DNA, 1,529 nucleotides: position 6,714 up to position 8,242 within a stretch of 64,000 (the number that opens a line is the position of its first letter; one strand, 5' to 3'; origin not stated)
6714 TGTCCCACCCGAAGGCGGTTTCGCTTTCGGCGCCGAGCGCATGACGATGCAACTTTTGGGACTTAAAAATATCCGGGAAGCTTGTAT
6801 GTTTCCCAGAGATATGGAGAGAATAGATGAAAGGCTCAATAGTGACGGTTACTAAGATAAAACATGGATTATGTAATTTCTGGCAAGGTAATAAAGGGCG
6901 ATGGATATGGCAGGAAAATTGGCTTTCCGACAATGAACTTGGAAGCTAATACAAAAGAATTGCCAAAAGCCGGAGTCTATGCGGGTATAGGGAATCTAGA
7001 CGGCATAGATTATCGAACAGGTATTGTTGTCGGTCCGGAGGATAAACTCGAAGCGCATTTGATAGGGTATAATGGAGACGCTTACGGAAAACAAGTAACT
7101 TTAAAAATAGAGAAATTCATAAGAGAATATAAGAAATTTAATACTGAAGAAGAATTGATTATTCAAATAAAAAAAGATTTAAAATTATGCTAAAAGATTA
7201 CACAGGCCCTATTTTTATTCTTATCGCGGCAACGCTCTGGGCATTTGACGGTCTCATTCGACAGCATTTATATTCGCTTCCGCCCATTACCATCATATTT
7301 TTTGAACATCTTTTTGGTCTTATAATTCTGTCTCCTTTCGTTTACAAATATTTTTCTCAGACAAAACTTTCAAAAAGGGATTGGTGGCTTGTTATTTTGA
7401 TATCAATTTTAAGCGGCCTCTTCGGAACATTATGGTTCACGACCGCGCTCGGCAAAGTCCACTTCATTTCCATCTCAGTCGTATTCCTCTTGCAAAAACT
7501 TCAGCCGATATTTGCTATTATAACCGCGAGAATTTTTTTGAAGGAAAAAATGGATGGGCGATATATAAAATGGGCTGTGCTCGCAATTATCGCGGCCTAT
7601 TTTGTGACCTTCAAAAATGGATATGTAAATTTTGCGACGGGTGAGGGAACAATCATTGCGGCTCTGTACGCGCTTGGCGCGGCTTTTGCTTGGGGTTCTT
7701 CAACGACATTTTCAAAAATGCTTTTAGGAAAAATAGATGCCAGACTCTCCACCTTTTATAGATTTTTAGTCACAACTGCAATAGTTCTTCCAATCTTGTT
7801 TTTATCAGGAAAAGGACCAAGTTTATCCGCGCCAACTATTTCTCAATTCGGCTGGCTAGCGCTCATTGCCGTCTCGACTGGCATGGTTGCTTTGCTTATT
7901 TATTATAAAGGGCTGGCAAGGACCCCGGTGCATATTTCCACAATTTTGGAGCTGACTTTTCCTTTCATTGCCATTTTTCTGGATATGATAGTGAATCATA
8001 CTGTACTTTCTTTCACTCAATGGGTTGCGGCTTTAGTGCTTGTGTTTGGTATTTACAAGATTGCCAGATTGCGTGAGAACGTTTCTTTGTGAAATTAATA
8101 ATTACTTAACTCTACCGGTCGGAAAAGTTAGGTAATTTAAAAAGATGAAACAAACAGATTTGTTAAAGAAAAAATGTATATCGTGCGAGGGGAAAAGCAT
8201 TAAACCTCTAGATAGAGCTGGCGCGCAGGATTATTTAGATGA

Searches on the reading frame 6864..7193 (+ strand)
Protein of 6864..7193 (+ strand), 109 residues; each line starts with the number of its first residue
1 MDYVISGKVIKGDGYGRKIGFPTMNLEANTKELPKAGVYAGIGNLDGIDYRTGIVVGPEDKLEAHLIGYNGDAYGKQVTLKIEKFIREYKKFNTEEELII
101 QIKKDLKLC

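Call 15: search_protein_families(library=pfam, proteins=[window:6864-7193:+], max_evalue=0.01)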
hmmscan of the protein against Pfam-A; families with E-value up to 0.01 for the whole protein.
window:6864-7193:+ (109 aa): 1 family
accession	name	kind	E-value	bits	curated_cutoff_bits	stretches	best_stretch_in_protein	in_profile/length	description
PF01687.23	Flavokinase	-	1.7e-27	96.6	19.6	1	2-107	4-118/124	Riboflavin kinase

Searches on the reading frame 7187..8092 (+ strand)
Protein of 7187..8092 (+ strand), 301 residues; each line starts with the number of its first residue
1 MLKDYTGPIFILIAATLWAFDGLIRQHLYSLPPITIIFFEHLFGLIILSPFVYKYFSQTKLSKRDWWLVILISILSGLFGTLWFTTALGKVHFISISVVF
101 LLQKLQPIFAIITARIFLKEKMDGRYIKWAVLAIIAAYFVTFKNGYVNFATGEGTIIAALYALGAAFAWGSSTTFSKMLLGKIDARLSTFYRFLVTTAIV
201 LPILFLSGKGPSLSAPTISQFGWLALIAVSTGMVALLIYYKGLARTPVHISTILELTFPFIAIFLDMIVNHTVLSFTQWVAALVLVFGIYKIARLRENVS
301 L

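Call 15: search_protein_families(library=pfam, proteins=[window:7187-8092:+], max_evalue=0.01)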
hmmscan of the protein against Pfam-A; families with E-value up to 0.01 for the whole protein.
window:7187-8092:+ (301 aa): 1 family
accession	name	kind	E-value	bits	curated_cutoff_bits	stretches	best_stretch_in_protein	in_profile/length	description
PF00892.27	EamA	-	7.6e-37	127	28.2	2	157-292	2-133/135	EamA-like transporter family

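Call 41: list_cluster_members(proteins=[window:8145-8480:+, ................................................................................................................, window:7187-8092:+, window:10113-10517:-, window:10650-11267:+, window:38042-38647:-])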
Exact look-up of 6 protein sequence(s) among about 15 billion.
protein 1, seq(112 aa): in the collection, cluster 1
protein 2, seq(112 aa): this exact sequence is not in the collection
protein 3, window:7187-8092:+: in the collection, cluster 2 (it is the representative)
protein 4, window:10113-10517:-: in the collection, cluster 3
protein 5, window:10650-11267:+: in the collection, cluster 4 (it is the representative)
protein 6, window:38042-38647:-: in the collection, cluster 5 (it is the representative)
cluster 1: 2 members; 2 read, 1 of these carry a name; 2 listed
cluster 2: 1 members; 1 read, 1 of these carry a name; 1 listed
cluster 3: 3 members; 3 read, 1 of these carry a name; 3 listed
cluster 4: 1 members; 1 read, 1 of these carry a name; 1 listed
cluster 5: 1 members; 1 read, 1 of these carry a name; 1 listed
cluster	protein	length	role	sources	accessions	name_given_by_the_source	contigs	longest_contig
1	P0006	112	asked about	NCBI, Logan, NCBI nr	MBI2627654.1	4a-hydroxytetrahydrobiopterin dehydratase [Candidatus Nomurabacteria bacterium]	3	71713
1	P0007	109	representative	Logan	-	-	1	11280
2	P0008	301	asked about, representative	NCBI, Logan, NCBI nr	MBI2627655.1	DMT family transporter [Candidatus Nomurabacteria bacterium]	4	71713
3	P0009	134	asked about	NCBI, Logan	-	-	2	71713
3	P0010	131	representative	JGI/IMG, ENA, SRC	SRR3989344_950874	-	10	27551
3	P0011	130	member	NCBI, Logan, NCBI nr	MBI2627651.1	hypothetical protein HYW72_01840 [Candidatus Nomurabacteria bacterium] | hypothetical protein [Candidatus Nomurabacteria bacterium]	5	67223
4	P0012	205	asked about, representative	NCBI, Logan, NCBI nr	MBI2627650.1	lactate utilization protein [Candidatus Nomurabacteria bacterium]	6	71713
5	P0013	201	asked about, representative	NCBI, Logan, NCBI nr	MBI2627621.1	fatty acid hydroxylase [Candidatus Nomurabacteria bacterium]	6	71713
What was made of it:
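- Tried and rejected: A hypothetical ancestral PCD ending in K is not in the 15-billion-protein collection (call 41).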

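Call 83: search_protein_families(library=pfam, proteins=[L092:8506-8712:+], max_evalue=0.01)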
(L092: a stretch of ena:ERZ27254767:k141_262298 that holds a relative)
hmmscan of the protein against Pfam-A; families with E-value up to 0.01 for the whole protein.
L092:8506-8712:+ (68 aa): 0 families
